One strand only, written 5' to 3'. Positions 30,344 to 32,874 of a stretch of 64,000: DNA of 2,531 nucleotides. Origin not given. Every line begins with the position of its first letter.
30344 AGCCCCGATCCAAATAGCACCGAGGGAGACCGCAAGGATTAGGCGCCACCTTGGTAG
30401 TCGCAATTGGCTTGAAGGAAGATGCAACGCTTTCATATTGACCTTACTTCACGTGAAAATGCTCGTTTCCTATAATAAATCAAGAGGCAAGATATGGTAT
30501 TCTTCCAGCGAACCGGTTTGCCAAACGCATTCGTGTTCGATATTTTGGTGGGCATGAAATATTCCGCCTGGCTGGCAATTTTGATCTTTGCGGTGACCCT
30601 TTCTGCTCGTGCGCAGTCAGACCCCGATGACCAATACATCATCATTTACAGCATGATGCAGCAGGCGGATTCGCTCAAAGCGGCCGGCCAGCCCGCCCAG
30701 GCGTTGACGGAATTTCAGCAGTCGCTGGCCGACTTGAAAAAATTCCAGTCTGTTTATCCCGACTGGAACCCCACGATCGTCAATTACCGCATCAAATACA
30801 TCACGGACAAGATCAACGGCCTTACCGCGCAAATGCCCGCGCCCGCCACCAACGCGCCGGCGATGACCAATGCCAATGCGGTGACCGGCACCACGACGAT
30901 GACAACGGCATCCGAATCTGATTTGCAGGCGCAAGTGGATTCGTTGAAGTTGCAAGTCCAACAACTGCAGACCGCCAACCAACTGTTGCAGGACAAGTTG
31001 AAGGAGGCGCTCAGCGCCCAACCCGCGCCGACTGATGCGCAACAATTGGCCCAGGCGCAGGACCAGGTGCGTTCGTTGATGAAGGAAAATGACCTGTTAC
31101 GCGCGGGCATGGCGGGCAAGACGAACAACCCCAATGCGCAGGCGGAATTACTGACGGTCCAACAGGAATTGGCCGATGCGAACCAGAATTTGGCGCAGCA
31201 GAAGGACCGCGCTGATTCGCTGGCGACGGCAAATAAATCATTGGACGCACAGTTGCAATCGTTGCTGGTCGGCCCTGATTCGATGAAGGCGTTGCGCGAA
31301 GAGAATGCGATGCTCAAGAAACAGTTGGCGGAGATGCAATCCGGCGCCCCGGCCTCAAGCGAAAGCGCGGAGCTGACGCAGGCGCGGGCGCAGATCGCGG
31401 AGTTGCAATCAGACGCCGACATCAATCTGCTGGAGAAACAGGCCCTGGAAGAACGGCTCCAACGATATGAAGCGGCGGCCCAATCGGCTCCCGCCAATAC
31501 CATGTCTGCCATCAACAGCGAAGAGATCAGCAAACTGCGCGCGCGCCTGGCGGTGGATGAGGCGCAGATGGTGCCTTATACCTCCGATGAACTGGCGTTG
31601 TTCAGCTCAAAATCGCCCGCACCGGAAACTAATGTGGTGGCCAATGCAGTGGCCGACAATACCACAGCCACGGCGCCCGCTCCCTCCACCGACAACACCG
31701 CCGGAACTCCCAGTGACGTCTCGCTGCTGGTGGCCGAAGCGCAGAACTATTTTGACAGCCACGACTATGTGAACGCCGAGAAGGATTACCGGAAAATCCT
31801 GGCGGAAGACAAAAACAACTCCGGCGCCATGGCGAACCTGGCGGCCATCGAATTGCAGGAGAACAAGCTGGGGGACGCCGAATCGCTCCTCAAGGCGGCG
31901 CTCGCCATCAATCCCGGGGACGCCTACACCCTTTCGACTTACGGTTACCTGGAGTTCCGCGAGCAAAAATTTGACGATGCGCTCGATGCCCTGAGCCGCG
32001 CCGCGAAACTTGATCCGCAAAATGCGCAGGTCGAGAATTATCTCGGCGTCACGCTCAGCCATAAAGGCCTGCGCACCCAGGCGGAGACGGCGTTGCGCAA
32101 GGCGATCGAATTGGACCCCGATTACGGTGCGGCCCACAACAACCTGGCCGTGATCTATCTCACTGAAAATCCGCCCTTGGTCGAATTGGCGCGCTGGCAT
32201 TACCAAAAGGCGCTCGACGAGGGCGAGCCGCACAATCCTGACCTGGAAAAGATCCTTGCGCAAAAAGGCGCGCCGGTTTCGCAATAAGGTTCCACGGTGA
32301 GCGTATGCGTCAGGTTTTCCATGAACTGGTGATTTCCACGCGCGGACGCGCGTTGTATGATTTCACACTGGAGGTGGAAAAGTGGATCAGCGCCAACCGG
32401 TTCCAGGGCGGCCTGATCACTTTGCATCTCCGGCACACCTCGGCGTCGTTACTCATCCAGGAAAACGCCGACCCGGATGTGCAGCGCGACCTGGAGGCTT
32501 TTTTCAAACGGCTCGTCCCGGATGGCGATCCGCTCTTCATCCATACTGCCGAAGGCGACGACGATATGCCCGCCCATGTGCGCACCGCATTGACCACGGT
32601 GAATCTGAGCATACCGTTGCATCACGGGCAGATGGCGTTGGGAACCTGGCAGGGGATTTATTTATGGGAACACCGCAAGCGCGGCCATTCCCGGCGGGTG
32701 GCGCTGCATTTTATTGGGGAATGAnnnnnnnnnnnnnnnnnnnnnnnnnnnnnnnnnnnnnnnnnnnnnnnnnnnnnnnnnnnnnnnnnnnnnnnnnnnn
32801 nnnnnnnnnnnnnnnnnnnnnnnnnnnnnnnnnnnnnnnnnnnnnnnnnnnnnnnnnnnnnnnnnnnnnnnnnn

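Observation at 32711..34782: Conserved two-gene membrane module of unknown function, copy A (paralogous to 47017-49034)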

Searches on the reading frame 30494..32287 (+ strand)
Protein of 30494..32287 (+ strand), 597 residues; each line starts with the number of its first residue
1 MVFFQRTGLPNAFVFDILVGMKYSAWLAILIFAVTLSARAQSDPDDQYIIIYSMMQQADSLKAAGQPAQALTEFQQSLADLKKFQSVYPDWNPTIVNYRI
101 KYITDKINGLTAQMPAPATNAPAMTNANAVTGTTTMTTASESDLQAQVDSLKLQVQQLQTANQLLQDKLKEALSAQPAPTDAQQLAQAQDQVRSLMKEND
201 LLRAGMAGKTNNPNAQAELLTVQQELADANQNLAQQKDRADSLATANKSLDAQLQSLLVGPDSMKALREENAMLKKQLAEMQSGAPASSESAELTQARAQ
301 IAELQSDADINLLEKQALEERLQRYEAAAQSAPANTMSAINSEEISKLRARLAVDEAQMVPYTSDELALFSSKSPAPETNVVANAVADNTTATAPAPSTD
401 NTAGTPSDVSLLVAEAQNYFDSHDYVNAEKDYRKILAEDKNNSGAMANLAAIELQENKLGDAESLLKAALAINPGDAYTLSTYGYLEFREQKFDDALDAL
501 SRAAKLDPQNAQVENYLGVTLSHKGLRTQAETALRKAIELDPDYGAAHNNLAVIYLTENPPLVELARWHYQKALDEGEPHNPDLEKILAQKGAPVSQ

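Call 20: search_protein_families(library=pfam, proteins=[window:30494-32287:+], max_evalue=0.001)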
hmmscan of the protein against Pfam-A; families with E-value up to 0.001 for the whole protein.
window:30494-32287:+ (597 aa): 11 families
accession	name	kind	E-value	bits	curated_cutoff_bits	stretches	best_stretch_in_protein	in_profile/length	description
PF07719.23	TPR_2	-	4.9e-14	51.7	27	0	477-510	1-34/34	Tetratricopeptide repeat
PF13431.12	TPR_17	-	1.4e-11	44.1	24.4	1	534-556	2-24/34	Tetratricopeptide repeat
PF00515.34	TPR_1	-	2.1e-11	43.6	27.8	0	511-544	1-34/34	Tetratricopeptide repeat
PF13432.12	TPR_16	-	2.7e-11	44.1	32.7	1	414-477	2-65/65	Tetratricopeptide repeat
PF13414.12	TPR_11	-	7.3e-09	35.6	26.8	2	484-521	1-38/42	TPR repeat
PF14559.12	TPR_19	-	1.2e-08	35.5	25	1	420-477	2-59/68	Tetratricopeptide repeat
PF13428.12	TPR_14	-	3.1e-08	33.9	23.5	0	482-517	6-41/44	Tetratricopeptide repeat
PF13424.12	TPR_12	-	2.3e-06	28.2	30.1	0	478-541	4-75/77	Tetratricopeptide repeat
PF13181.12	TPR_8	-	3.8e-05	24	25.7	0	517-544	7-34/34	Tetratricopeptide repeat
PF23914.1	TPR_CcmH_CycH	-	0.00021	21.6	42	1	466-559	39-135/158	Cytochrome c-type biogenesis protein H TPR domain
PF25063.1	ARM_TT21_C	-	0.00074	19.9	35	1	445-511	97-163/209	Tetratricopeptide repeat protein 21 C-terminal ARM domain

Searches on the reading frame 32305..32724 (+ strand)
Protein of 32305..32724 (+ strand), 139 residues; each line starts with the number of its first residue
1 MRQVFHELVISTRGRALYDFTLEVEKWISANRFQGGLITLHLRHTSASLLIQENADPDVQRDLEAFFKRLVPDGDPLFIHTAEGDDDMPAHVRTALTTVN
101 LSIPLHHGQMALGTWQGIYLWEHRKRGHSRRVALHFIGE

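Call 20: search_protein_families(library=pfam, proteins=[window:32305-32724:+], max_evalue=0.001)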
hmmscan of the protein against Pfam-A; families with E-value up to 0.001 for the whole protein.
window:32305-32724:+ (139 aa): 1 family
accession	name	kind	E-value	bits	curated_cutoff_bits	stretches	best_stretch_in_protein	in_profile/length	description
PF01894.22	UPF0047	-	5.8e-37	126.9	27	1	19-135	1-116/117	Uncharacterised protein family UPF0047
